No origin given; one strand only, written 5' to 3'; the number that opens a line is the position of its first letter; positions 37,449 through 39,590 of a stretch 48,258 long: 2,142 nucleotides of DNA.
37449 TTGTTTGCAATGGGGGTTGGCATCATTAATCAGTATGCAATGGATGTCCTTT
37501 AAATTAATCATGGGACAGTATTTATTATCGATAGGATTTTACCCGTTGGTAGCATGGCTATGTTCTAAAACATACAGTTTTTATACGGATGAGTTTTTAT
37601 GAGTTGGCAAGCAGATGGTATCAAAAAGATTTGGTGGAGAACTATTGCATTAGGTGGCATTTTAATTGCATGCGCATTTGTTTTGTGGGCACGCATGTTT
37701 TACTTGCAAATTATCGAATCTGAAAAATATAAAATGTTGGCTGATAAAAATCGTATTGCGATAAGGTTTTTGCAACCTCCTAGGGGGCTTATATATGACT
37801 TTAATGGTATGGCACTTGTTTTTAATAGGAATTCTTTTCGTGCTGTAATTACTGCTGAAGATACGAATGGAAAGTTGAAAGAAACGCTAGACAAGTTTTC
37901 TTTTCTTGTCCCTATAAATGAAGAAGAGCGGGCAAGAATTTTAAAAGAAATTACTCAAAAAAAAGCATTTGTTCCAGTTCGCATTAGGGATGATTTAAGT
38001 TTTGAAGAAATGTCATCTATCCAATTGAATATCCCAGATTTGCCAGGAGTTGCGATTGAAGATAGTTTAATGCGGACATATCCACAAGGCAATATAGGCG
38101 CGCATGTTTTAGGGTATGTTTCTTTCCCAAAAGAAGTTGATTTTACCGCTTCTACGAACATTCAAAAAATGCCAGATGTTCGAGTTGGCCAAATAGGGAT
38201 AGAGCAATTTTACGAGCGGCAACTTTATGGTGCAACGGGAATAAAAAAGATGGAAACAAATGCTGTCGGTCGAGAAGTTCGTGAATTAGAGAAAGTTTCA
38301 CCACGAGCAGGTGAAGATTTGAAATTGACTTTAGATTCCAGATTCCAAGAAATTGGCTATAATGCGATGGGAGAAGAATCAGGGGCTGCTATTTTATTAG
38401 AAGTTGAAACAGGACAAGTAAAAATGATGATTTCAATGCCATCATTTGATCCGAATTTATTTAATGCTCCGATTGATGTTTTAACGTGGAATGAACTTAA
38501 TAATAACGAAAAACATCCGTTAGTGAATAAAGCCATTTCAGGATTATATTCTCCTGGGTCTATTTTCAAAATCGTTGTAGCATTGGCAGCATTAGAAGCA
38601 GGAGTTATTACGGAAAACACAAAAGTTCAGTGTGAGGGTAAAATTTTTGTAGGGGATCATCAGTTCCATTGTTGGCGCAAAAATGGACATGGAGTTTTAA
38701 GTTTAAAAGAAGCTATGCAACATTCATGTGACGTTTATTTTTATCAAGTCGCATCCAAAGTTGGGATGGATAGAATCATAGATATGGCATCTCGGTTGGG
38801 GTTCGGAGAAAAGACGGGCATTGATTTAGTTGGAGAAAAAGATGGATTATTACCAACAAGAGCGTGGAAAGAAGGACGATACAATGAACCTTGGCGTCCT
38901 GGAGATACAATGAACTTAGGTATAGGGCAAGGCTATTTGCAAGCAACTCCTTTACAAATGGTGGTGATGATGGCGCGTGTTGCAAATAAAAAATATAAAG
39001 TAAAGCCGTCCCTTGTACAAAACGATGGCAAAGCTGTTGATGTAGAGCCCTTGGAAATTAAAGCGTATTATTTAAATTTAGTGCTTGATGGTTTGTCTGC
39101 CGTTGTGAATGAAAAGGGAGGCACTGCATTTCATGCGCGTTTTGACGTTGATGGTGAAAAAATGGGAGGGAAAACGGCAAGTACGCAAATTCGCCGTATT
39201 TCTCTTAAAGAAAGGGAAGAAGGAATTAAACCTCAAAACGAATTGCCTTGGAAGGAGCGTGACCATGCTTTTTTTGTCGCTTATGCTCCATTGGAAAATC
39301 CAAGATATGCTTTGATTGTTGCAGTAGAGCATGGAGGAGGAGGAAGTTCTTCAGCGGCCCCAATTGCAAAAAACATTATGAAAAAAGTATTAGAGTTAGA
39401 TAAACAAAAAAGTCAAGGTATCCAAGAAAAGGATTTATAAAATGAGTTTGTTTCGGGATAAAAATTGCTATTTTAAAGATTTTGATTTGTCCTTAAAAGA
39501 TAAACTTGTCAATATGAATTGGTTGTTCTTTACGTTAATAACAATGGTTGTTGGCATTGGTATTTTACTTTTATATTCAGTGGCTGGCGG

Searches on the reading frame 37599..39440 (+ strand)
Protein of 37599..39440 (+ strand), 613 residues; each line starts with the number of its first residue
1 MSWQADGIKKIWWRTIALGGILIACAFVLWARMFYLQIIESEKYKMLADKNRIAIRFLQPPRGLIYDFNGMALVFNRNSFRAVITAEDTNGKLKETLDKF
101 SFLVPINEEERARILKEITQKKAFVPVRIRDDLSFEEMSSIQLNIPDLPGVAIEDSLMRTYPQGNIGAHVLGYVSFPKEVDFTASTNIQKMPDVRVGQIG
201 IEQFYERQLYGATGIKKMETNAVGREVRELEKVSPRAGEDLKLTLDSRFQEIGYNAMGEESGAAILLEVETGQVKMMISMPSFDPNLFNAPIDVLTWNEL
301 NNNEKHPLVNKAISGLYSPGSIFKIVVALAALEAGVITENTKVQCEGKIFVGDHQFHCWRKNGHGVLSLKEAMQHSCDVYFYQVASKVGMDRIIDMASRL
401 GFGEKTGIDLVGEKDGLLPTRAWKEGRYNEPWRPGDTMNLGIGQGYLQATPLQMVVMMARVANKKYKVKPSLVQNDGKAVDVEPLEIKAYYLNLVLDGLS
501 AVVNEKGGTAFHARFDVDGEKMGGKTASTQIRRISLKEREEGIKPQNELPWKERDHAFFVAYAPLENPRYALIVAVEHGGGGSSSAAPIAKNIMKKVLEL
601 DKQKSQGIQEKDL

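Call 40: search_protein_families(library=ncbifam, proteins=[window:37599-39440:+], max_evalue=0.00001)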
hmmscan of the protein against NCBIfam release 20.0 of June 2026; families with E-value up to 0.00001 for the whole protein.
window:37599-39440:+ (613 aa): 24 families
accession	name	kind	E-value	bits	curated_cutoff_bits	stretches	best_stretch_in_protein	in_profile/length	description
TIGR03423.1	pbp2_mrdA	equivalog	1.1e-200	668.1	455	1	14-599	2-592/593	penicillin-binding protein 2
NF008061.0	PRK10795.1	equivalog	3.6e-117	392.5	962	1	15-604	23-619/634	peptidoglycan DD-transpeptidase MrdA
TIGR02214.1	spoVD_pbp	equivalog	7.9e-65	219.4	688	1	24-599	11-556/636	stage V sporulation protein D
NF051842.1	PBP4_5_Efaec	equivalog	9.2e-51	173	700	1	48-584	151-653/668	penicillin-binding protein PBP4(5)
NF011685.0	PRK15105.1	subfamily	1.1e-36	126.6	737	1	10-599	19-559/588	peptidoglycan glycosyltransferase FtsI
NF033378.1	MECD_PBP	exception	9.7e-34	116.7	1450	1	47-472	138-557/678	PBP2a family beta-lactam-resistant peptidoglycan transpeptidase MecD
NF000237.1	MECA_PBP2A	equivalog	1.1e-32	113.2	750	1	47-505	136-581/668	PBP2a family beta-lactam-resistant peptidoglycan transpeptidase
NF000406.1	MECB_PBP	exception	4.4e-31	108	1450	1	46-478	134-560/674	PBP2a family beta-lactam-resistant peptidoglycan transpeptidase MecB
NF053573.1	PBP2_PenA_Neis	exception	2.1e-30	105.8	1105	1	21-598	33-561/572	peptidoglycan D,D-transpeptidase PBP2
NF000407.1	MECC_PBP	exception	6.6e-30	103.9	1500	1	48-416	134-499/665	PBP2a family beta-lactam-resistant peptidoglycan transpeptidase MecC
NF000410.1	MECA1_pure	exception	1e-27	96.6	1480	1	150-506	231-580/666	PBP2a family beta-lactam-resistant peptidoglycan transpeptidase MecA1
NF000409.1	MECA_pure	exception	1e-26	93.7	1490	1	48-505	137-581/668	PBP2a family beta-lactam-resistant peptidoglycan transpeptidase MecA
NF038278.1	strep_PBP2B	exception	3.6e-26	91.8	975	1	108-475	170-547/678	penicillin-binding protein PBP2B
NF000408.1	MECA2_pure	exception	7.7e-25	87.2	1525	1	116-505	203-581/668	PBP2a family beta-lactam-resistant peptidoglycan transpeptidase MecA2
NF038271.1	strep_PBP2X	exception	4.5e-16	58.2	1050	1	59-422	70-441/750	penicillin-binding protein PBP2X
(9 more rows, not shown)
